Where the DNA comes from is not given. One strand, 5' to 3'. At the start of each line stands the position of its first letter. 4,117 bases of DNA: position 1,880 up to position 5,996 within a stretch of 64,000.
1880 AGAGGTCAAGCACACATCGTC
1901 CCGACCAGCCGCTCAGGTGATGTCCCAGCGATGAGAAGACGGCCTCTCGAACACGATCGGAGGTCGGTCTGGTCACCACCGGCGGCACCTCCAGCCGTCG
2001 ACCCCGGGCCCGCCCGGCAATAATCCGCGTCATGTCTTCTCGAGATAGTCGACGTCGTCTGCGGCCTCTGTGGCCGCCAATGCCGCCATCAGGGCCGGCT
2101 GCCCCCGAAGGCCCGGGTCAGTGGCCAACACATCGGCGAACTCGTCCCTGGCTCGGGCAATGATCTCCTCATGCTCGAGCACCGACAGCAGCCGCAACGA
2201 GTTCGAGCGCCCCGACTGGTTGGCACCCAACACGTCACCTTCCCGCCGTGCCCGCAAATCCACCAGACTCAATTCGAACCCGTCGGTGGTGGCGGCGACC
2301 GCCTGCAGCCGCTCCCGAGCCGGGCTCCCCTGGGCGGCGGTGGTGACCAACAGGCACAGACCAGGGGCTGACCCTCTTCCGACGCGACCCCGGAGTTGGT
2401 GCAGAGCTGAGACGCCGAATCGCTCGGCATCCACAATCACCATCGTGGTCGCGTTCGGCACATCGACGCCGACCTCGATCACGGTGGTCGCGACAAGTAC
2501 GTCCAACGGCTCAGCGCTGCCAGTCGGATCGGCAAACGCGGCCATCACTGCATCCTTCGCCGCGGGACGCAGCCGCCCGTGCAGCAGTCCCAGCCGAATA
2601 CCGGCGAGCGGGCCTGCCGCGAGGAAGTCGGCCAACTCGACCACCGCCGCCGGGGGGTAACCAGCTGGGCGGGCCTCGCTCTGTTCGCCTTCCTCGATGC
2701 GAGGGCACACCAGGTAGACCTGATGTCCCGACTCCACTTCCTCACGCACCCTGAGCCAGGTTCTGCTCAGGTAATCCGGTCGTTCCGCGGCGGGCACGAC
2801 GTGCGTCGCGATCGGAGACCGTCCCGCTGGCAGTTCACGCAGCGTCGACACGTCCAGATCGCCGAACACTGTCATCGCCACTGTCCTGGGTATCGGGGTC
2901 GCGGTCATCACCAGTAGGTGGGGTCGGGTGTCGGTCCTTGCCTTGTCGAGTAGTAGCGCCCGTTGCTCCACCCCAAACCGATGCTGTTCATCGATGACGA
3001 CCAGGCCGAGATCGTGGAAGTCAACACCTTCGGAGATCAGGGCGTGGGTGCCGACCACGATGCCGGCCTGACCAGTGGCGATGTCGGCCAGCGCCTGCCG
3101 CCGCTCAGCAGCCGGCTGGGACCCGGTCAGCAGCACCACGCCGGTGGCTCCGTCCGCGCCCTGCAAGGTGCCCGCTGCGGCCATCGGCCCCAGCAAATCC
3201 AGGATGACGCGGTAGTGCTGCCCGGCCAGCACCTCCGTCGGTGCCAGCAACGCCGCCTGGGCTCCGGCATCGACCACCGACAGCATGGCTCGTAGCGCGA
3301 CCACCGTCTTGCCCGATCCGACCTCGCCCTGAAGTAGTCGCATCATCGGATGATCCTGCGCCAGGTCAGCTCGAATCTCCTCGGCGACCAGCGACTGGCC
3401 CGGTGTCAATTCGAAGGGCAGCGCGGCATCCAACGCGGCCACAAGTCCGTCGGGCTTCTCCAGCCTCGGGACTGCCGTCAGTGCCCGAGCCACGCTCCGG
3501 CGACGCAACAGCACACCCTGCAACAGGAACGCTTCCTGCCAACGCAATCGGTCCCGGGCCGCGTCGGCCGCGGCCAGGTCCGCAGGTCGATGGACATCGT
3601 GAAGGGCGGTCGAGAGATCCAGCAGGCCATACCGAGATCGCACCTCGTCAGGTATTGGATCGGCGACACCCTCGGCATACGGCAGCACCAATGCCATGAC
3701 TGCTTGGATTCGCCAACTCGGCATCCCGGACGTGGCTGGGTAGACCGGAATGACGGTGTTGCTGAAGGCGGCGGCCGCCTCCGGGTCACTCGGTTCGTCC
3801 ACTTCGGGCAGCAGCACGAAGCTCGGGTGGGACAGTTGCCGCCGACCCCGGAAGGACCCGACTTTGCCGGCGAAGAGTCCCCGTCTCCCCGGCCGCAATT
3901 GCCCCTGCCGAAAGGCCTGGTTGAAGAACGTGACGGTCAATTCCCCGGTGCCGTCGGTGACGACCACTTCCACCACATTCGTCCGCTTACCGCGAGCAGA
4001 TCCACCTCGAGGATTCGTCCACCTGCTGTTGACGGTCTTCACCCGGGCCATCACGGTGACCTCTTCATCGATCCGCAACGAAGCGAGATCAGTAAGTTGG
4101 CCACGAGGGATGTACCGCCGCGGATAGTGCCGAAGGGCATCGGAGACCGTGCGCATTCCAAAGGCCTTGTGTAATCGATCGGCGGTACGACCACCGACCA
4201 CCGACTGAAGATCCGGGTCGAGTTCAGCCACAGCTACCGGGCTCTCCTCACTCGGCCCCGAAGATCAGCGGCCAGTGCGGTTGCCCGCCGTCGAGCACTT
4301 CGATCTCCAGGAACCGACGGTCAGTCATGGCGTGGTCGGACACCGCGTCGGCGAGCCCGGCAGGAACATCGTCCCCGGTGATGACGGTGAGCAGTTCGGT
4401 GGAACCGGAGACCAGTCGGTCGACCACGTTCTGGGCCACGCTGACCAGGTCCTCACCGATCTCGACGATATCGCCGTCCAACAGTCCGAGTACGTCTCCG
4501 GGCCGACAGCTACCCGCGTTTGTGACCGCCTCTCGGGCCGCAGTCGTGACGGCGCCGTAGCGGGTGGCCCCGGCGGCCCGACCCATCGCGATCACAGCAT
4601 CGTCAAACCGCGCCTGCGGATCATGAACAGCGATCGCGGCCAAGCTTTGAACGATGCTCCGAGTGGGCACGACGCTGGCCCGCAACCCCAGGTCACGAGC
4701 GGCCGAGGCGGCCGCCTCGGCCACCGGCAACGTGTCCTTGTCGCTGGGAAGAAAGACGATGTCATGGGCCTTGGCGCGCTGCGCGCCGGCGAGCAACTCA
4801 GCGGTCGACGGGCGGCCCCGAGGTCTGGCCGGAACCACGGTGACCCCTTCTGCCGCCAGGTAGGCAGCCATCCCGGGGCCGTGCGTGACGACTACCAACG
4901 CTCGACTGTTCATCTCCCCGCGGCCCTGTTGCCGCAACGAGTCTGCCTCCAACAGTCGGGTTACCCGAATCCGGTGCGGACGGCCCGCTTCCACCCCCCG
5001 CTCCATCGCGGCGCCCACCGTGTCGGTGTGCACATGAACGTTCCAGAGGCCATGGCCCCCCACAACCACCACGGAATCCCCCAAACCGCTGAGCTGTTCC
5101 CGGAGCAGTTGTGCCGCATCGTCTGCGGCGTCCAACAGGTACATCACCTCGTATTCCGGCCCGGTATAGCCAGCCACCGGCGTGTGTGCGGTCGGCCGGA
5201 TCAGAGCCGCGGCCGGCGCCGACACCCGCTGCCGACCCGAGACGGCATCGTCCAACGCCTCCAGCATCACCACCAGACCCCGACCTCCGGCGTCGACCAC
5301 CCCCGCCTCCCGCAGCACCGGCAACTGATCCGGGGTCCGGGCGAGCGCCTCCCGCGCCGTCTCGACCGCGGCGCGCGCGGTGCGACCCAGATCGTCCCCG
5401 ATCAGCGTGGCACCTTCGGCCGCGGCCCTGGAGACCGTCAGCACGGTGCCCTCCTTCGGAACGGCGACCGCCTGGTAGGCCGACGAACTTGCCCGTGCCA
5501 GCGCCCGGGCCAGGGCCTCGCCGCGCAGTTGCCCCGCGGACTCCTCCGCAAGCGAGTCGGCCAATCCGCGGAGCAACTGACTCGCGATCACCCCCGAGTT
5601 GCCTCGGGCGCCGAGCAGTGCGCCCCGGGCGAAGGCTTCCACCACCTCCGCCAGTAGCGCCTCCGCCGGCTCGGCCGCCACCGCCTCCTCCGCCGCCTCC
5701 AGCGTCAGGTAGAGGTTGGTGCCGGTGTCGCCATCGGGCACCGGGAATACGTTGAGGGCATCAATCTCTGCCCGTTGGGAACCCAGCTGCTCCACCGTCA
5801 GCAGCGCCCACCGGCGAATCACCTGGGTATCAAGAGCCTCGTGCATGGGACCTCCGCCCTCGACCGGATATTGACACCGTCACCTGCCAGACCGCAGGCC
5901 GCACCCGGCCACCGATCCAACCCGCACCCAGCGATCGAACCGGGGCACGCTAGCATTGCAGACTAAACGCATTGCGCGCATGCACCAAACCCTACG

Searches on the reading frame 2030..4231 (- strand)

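Call 95: search_protein_families(library=pfam, proteins=[window:2030-4231:-], max_evalue=0.00001)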
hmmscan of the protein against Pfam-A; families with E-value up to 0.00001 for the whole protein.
window:2030-4231:- (733 aa): 6 families
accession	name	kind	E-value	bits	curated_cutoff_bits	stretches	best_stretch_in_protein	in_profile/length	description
PF00271.37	Helicase_C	-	6.8e-20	71.8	23.5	1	499-619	12-108/110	Helicase conserved C-terminal domain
PF00270.35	DEAD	-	1.1e-19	71.2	26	1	292-452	13-165/167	DEAD/DEAH box helicase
PF17191.10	RecG_wedge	-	4.5e-12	46.3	23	1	14-176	9-152/162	RecG wedge domain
PF04851.21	ResIII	-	4.1e-08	33.8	22.5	1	274-446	3-162/164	Type III restriction enzyme, res subunit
PF19833.4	RecG_dom3_C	-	3.2e-06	27.5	26.8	1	648-709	1-62/87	ATP-dependent DNA helicase RecG, domain 3, C-terminal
PF01336.31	tRNA_anti-codon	-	5e-06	26.8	27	1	58-140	1-74/75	OB-fold nucleic acid binding domain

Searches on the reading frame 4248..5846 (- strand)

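Call 95: search_protein_families(library=pfam, proteins=[window:4248-5846:-], max_evalue=0.00001)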
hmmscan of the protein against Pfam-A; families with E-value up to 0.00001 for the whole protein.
window:4248-5846:- (532 aa): 3 families
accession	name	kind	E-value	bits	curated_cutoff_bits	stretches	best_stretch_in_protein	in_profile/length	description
PF13684.11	FakA-like_C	-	2e-52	178.2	23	1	316-532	1-216/216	Fatty acid kinase subunit A-like, C-terminal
PF02734.22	Dak2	-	6.7e-36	124.2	27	1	35-198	1-172/174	DAK2 domain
PF21645.3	FakA-like_M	-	8e-20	70.9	24.9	1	231-300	3-75/80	Fatty acid kinase subunit A-like, middle domain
